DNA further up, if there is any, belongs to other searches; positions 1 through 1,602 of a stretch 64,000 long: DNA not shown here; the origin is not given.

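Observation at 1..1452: kdpC runs in frame into kdpA with no stop codon: non-canonical order and an apparent C-A fusion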

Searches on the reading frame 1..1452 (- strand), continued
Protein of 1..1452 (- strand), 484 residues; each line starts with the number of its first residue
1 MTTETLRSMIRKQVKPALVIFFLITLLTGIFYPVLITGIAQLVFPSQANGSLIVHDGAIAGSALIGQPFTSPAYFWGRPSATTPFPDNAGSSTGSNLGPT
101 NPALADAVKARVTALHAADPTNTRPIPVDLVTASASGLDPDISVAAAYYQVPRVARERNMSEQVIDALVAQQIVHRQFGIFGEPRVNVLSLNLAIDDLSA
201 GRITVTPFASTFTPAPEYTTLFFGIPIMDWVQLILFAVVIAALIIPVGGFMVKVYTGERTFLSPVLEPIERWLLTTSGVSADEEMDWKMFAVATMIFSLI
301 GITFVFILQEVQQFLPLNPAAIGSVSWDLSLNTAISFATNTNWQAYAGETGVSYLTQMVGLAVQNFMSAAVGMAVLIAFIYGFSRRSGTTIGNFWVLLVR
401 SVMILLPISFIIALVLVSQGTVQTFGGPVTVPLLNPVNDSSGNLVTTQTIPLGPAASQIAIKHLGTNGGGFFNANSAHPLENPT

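Call 41: search_solved_structures(query=P0001, show_alignments=3, max_evalue=0.00001)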
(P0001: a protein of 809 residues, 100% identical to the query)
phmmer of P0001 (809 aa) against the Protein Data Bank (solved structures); distinct sequences matched with E-value up to 0.00001: 6.
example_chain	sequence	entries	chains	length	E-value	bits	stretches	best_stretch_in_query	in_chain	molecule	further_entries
6hra_A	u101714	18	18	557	8e-167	560.2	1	233-799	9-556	Potassium-transporting ATPase potassium-binding subunit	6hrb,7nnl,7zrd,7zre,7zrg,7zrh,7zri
5mrw_A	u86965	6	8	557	2.5e-166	558.6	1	233-799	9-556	Potassium-transporting ATPase potassium-binding subunit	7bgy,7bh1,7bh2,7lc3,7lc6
7nnp_A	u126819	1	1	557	4.7e-166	557.7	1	233-799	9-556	Potassium-transporting ATPase potassium-binding subunit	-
7bgy_C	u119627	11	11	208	7.2e-48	166.9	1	14-203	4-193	Potassium-transporting ATPase KdpC subunit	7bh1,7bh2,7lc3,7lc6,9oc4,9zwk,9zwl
6hra_C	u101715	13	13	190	4.7e-47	164.2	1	14-198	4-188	Potassium-transporting ATPase KdpC subunit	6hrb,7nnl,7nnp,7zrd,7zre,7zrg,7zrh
5mrw_C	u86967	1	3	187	7.4e-47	163.5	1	15-198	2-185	Potassium-transporting ATPase KdpC subunit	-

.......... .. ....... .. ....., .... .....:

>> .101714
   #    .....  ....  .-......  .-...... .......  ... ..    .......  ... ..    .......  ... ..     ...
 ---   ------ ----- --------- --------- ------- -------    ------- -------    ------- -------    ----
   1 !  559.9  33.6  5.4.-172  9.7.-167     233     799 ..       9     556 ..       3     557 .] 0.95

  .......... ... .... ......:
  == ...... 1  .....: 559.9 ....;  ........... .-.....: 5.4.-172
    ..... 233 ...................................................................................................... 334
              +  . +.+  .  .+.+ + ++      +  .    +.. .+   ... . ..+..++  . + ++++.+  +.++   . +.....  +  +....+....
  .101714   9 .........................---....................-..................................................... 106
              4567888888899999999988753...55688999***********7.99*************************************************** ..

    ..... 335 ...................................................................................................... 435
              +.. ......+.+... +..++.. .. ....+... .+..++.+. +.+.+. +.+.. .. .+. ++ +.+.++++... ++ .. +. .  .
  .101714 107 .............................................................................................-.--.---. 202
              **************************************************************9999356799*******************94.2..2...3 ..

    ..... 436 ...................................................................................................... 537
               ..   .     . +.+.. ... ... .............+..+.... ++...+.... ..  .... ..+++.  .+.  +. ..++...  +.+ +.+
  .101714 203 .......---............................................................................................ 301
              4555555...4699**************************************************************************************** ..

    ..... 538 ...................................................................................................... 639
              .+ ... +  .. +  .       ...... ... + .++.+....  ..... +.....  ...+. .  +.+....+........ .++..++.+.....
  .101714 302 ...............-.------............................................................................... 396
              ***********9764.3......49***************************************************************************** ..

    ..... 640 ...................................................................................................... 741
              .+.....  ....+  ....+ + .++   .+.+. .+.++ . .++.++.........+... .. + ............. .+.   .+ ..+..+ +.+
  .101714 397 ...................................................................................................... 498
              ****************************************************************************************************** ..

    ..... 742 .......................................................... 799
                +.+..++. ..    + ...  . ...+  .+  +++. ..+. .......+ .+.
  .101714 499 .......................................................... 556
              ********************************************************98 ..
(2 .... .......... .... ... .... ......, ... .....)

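Call 46: list_cluster_members(proteins=[P0110, P0098, P0025, P0041, P0043, P0070, P0119, P0051, P0003, P0001])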
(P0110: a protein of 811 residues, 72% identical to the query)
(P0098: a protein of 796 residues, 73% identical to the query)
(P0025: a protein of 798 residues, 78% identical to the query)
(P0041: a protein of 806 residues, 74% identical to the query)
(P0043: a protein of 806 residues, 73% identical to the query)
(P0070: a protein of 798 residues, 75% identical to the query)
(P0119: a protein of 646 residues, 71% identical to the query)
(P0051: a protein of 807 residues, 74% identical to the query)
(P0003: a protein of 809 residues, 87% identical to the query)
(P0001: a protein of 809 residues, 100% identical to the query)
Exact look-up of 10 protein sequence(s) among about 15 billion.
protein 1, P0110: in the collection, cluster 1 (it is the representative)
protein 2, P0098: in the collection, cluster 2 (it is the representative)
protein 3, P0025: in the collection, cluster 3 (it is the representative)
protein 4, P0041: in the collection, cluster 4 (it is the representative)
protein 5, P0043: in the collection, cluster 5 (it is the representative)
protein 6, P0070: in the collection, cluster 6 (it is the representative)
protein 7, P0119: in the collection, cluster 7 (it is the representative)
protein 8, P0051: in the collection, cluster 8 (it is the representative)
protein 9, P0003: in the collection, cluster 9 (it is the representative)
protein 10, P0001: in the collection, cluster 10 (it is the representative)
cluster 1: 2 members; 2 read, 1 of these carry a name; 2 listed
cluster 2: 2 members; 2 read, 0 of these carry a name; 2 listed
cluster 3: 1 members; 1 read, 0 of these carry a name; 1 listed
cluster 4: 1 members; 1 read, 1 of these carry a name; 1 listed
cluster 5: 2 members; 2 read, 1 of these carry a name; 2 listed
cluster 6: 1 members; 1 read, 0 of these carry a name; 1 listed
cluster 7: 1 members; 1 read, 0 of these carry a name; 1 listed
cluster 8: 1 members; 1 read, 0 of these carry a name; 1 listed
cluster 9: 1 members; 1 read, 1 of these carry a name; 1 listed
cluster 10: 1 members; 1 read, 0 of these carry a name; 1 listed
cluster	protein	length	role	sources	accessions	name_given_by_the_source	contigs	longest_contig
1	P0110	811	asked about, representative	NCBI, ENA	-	-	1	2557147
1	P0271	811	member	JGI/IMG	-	potassium-transporting ATPase potassium-binding subunit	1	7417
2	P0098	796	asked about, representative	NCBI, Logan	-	-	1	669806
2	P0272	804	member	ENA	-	-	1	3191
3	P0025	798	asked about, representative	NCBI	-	-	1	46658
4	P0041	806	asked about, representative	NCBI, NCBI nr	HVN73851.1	MAG TPA: potassium-transporting ATPase subunit KdpA [Methanoregula sp.] | potassium-transporting ATPase subunit KdpA [Methanoregula sp.]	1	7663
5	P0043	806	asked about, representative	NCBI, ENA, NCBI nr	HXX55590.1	MAG TPA: potassium-transporting ATPase subunit KdpA [Methanoregula sp.] | potassium-transporting ATPase subunit KdpA [Methanoregula sp.]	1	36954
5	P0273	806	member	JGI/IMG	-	-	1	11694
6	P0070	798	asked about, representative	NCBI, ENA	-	-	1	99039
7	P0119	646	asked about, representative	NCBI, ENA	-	-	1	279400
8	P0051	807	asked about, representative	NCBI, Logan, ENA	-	-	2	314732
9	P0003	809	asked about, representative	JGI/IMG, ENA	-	K+-transporting ATPase ATPase A chain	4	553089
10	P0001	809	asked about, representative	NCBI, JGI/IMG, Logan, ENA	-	-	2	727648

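Call 49: find_related_loci(query=L001:14535-16520:+, collection=genome_contigs, flank=6000)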
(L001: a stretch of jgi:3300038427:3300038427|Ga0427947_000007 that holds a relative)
Query L001:14535-16520:+ (661 aa) in genome_contigs; peptide patterns used: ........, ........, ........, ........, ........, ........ (x = any residue, [..] = any of these).
86 stretches matched a pattern; 27 encode a relative of the query (tblastn E <= 1e-3); 27 distinct loci.
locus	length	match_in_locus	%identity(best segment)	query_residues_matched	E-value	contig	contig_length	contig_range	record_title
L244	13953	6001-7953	79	1-651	0e+0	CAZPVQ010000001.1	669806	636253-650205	MAG TPA_asm: uncultured Methanoregula sp. isolate SRP302447_co3_209 genome assembly, contig: NODE_18_length_669806_cov_3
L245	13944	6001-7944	78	6-653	0e+0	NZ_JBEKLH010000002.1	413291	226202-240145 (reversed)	MAG: Methanoregula sp. isolate SPRUCE 366 SPRUCE_366_2, whole genome shotgun sequence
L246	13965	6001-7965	78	1-654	0e+0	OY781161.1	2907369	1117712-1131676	MAG: uncultured Methanoregula sp. isolate bdb6c56a-0f97-41a9-9319-40fe56c94967 genome assembly, chromosome: 1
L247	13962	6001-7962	78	1-654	0e+0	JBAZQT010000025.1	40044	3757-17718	MAG: Methanoregula sp. isolate SO_2017_SWC_6 scaffold_883_c1_LP-4_2017, whole genome shotgun sequence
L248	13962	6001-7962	77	1-654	0e+0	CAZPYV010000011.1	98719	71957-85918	MAG TPA_asm: uncultured Methanoregula sp. isolate SRP302447_co1_110 genome assembly, contig: NODE_742_length_98719_cov_7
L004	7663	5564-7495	79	6-649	0e+0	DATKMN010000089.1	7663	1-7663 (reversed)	MAG TPA_asm: Methanoregula sp. isolate SMAG_U14712 k141_1342485, whole genome shotgun sequence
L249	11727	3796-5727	79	6-649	0e+0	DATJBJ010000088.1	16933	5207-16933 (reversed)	MAG TPA_asm: Methanoregula sp. isolate SMAG_U15351 k141_6024164, whole genome shotgun sequence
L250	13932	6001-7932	78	6-649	0e+0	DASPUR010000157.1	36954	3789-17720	MAG TPA_asm: Methanoregula sp. isolate SMAG_U12308 k141_745440, whole genome shotgun sequence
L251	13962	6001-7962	76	1-654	0e+0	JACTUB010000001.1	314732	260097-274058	MAG: Methanoregulaceae archaeon isolate SPRUCE.2016.20.metabat2.79 SPRUCE.2016.20_scaffold_12, whole genome shotgun sequ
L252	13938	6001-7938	75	7-653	0e+0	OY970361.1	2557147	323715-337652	MAG: uncultured Methanoregulaceae archaeon isolate MFD01476.bin.2.40 genome assembly, chromosome: 1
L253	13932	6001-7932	74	6-649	0e+0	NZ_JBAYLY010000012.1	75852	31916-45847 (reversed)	MAG: Methanoregula sp. isolate SO_2016_LW1_26 scaffold00184_LW64-88_2016, whole genome shotgun sequence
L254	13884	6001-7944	73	5-652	0e+0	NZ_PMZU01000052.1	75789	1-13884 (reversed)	MAG: Methanoregula sp. isolate fen_34 73.20110800_E3D.97_contig_4310, whole genome shotgun sequence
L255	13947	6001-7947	72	5-652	0e+0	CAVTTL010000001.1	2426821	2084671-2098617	MAG: uncultured Methanoregulaceae archaeon isolate MFD09567.bin.1.8 genome assembly, contig: contig_27168, whole genome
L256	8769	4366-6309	72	6-652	0e+0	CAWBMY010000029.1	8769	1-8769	MAG: uncultured Methanoregulaceae archaeon isolate MFD01476.bin.2.27 genome assembly, contig: contig_80213, whole genome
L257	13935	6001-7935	71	6-650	0e+0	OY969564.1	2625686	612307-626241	MAG: uncultured Methanoregulaceae archaeon isolate MFD02138.bin.c.1 genome assembly, chromosome: 1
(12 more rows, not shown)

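Call 63: find_homologous_proteins(query=P0121)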
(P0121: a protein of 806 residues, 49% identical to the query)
Query P0121 (806 aa): 8000 proteins with E <= 0.001 among 8000 candidates; the best 120 are listed.
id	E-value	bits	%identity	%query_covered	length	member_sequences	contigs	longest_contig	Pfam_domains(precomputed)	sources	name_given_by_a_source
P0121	0.0e+0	1724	100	100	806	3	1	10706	PF02669.21,PF03814.22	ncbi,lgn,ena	-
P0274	8.3e-245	833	51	98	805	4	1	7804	PF02669.21,PF03814.22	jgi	jgi:potassium-transporting ATPase potassium-binding subunit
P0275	7.6e-243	826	51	98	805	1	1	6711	PF02669.21,PF03814.22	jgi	jgi:K+-transporting ATPase ATPase A chain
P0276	1.4e-241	822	52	98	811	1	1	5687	PF02669.21,PF03814.22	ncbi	-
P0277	1.6e-239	815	50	98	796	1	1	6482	PF02669.21,PF03814.22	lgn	-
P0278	3.6e-239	814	50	98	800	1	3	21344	PF02669.21,PF03814.22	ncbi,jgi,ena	ncbi:MAG: potassium-transporting ATPase subunit KdpA [Methanomassiliicoccales archaeon]|jgi:K+-trans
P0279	1.3e-238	812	50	98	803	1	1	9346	PF02669.21,PF03814.22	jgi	-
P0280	2.0e-238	812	50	97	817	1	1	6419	PF02669.21,PF03814.22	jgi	jgi:K+-transporting ATPase ATPase A chain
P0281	1.9e-237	808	49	98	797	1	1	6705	PF02669.21,PF03814.22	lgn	-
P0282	5.3e-237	807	49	98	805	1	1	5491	PF02669.21,PF03814.22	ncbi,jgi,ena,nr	ncbi:MAG TPA: potassium-transporting ATPase subunit KdpA [Methanomassiliicoccales archaeon]|nr:potas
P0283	1.0e-236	806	49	99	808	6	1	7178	PF02669.21,PF03814.22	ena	-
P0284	3.2e-236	804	48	98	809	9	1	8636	PF02669.21,PF03814.22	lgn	-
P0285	1.0e-235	803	49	98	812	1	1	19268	PF02669.21,PF03814.22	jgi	jgi:potassium-transporting ATPase potassium-binding subunit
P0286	1.3e-235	802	49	98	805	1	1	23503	PF02669.21,PF03814.22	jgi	jgi:potassium-transporting ATPase potassium-binding subunit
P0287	2.9e-235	801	49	98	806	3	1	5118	PF02669.21,PF03814.22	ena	-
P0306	2.7e-231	788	48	98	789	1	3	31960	PF02669.21,PF03814.22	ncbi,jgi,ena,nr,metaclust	ncbi:MAG TPA: potassium-transporting ATPase subunit KdpA [Candidatus Lokiarchaeia archaeon]|nr:potas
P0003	4.0e-228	778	48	99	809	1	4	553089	PF02669.21,PF03814.22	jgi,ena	jgi:K+-transporting ATPase ATPase A chain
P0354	5.3e-225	767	48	98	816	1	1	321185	PF02669.21,PF03814.22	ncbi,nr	ncbi:MAG: potassium-transporting ATPase subunit KdpA [Methanomassiliicoccus sp.]|nr:potassium-transp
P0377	2.8e-220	752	47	98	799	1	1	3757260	PF02669.21,PF03814.22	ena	-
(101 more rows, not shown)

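Call 64: search_protein_families(library=ncbifam, proteins=[P0001, L001:12423-14525:+, L001:14535-16520:+], max_evalue=0.00001)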
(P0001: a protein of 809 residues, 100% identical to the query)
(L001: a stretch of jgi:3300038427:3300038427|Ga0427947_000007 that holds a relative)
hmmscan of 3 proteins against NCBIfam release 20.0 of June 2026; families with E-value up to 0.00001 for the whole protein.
P0001 (809 aa): 12 families
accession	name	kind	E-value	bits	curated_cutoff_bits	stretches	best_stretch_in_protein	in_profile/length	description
TIGR00680.1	kdpA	equivalog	7e-207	688.4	387.7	1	229-801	5-562/563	potassium-transporting ATPase subunit KdpA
NF001454.0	PRK00315.1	equivalog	1.3e-78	263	178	1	12-199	3-190/193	potassium-transporting ATPase subunit KdpC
NF010603.0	PRK13999.1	equivalog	1.7e-70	237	320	1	12-199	3-199/201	K(+)-transporting ATPase subunit C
TIGR00681.1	kdpC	equivalog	9.1e-68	228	152.55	1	13-197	2-186/187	K(+)-transporting ATPase subunit C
NF010606.0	PRK14002.1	equivalog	5e-50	169.9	263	1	13-198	3-185/186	K(+)-transporting ATPase subunit C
NF010605.0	PRK14001.1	equivalog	1.4e-49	168.8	369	1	10-198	1-189/189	K(+)-transporting ATPase subunit C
NF010607.0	PRK14003.1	subfamily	8.2e-49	165.7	268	1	9-198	3-192/195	K(+)-transporting ATPase subunit C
NF010600.0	PRK13995.1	equivalog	2.1e-44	151.6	311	1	9-196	3-201/210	K(+)-transporting ATPase subunit C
NF010601.0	PRK13997.1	equivalog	3e-42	144.6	319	1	14-197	8-190/193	K(+)-transporting ATPase subunit C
NF010599.0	PRK13994.1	equivalog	3.6e-34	118.1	355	2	104-202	128-223/226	potassium-transporting ATPase subunit C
NF010604.0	PRK14000.1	equivalog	2.4e-33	115.3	342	1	10-198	4-185/185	K(+)-transporting ATPase subunit C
NF010602.0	PRK13998.1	equivalog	1.2e-28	99.8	378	1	19-198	9-184/186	K(+)-transporting ATPase subunit C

L001:12423-14525:+ (700 aa): 19 families
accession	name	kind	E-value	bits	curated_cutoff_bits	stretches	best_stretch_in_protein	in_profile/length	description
TIGR01497.1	kdpB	equivalog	4.6e-303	1006.5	527.9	1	13-695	9-674/675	potassium-transporting ATPase subunit KdpB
NF010609.0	PRK14010.1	equivalog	2.4e-229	763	1323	1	16-697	12-671/673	K(+)-transporting ATPase subunit B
TIGR01525.1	ATPase-IB_hvy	subfamily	9.4e-84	282.2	346.25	1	68-627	22-540/560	heavy metal translocating P-type ATPase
TIGR01494.1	ATPase_P-type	subfamily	3.5e-73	246.7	62.3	2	391-623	253-471/478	HAD-IC family P-type ATPase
TIGR01511.1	ATPase-IB1_Cu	subfamily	1e-59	202.8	397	2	446-593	345-488/542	copper-translocating P-type ATPase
TIGR01512.1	ATPase-IB2_Cd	subfamily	2.2e-58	198.2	313.5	2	434-645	290-490/494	cadmium family heavy metal-translocating P-type ATPase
NF008262.1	PRK11033.1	equivalog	1.2e-48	166.1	1005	1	129-588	242-675/731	zinc/cadmium/mercury/lead-transporting ATPase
NF007952.0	PRK10671.1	equivalog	4.2e-48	164.1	1316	1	131-627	339-807/838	copper-exporting P-type ATPase CopA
NF033775.1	P_type_ZntA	exception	1.7e-43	149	1240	1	128-586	246-674/732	Zn(II)/Cd(II)/Pb(II) translocating P-type ATPase ZntA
TIGR01647.1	ATPase-IIIA_H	equivalog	6.4e-42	143.7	615.5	2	127-513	100-485/755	plasma-membrane proton-efflux P-type ATPase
TIGR01657.1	P-ATPase-V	hypoth_equivalog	5.1e-28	97.1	618.25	2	514-575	784-843/1055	ATP13A2 family polyamine export P-type ATPase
TIGR01522.1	ATPase-IIA2_Ca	equivalog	5.8e-28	97.1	798.3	1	513-619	568-674/854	calcium-transporting P-type ATPase, PMR1-type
TIGR01517.1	ATPase-IIB_Ca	equivalog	1.4e-27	96.3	507.05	2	462-590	536-685/882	calcium-translocating P-type ATPase, PMCA-type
TIGR01116.1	ATPase-IIA1_Ca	equivalog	1.8e-22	79.3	703.4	1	461-613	457-624/799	calcium-translocating P-type ATPase, SERCA-type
TIGR01106.1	ATPase-IIC_X-K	subfamily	1.8e-21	75.8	946.1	2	513-633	664-785/997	Na,H/K antiporter P-type ATPase subunit alpha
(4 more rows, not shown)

L001:14535-16520:+ (661 aa): 2 families
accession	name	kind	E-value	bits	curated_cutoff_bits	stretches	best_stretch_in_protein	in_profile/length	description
NF007793.0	PRK10490.1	equivalog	6.3e-193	643.2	1123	1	7-655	6-652/895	two-component system sensor histidine kinase KdpD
NF038185.1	KdpD_non_kinase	exception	3.7e-111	372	550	1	10-380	5-371/373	KdpD-like non-kinase potassium sensor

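Call 69: find_encoding_contigs(protein=P0354, flank=6000, max_places=1)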
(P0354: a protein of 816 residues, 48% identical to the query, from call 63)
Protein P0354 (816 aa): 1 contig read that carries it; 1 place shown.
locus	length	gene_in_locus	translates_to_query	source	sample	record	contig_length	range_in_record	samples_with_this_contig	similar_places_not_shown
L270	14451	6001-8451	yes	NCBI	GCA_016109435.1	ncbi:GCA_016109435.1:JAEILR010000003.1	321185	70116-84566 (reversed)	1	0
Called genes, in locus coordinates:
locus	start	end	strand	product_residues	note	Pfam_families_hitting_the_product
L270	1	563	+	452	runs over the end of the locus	PF01368:DHH, PF02272:DHHA1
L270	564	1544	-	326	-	PF00814:TsaD, PF22521:HypF_C_2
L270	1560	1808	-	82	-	-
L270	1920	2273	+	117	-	-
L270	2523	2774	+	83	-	-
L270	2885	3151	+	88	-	-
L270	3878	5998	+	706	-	PF00122:E1-E2_ATPase, PF00702:Hydrolase, PF12710:HAD (weak)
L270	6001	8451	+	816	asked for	PF02669:KdpC, PF03814:KdpA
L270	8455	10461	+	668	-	PF02702:KdpD, PF13493:DUF4118, PF13492:GAF_3 (weak)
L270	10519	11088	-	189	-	-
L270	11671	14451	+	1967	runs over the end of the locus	PF00069:Pkinase, PF07714:PK_Tyr_Ser-Thr, PF13191:AAA_16, PF01590:GAF, PF13185:GAF_2, PF00989:PAS, PF08448:PAS_4, PF13426:PAS_9, +5 more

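Call 70: find_encoding_contigs(protein=P0377, flank=6000, max_places=1)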
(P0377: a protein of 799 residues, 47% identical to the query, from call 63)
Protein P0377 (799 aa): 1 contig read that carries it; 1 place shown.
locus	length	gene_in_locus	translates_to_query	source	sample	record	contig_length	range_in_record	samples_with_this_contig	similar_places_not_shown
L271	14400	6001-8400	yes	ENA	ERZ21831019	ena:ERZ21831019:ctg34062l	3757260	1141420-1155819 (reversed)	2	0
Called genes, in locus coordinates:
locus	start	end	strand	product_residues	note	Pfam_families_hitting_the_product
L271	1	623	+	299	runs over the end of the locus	PF04211:MtrC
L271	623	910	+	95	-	PF05440:MtrB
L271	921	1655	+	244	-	PF04208:MtrA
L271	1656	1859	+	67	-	PF09472:MtrF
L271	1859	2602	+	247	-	PF04208:MtrA, PF04210:MtrG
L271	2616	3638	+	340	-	PF02007:MtrH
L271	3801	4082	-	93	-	-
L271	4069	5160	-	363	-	PF00266:Aminotran_5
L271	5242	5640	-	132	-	PF02391:MoaE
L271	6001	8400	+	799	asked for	PF02669:KdpC, PF03814:KdpA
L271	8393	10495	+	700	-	PF00122:E1-E2_ATPase, PF00702:Hydrolase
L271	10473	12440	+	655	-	PF00582:Usp (faint), PF02702:KdpD, PF13493:DUF4118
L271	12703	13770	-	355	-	PF01545:Cation_efflux, PF16916:ZT_dimer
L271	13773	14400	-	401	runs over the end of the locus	PF00005:ABC_tran, PF02463:SMC_N (weak), PF13175:AAA_15 (faint), PF13304:AAA_21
